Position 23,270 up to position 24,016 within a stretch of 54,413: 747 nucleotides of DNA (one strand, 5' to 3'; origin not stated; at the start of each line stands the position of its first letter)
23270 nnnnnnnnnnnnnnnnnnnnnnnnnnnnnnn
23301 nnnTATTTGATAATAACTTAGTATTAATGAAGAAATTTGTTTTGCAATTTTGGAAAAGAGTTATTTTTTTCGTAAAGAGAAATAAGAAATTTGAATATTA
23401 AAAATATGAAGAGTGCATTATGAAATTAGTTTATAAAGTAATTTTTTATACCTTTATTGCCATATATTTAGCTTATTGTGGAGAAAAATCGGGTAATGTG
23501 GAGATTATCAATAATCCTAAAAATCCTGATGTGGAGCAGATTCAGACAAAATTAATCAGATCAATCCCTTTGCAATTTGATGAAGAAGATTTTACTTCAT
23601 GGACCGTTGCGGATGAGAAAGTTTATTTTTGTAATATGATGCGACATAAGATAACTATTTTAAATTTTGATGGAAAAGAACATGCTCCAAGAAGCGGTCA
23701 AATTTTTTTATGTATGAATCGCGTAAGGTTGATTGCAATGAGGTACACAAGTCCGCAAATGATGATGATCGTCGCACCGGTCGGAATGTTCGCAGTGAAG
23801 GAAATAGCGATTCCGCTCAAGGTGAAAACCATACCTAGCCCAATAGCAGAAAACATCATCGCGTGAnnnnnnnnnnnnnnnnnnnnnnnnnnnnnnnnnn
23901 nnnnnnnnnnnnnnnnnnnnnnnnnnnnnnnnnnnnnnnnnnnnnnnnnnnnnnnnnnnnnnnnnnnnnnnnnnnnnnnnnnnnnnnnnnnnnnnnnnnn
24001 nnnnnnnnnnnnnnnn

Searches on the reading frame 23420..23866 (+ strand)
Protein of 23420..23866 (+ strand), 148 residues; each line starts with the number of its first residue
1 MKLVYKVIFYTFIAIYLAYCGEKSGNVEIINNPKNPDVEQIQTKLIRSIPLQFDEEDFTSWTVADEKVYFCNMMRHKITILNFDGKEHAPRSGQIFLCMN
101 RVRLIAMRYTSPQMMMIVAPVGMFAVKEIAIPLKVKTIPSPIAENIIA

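Call 44: search_protein_families(library=pfam, proteins=[window:23420-23866:+], max_evalue=0.001)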
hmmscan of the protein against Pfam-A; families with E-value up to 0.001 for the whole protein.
window:23420-23866:+ (148 aa): 1 family
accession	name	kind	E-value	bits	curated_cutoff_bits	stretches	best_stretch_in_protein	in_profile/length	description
PF21423.2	AhtL-like_1st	-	0.00056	19.9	27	1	43-64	10-31/55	Pyrogallol hydroxytransferase large subunit-like, domain 1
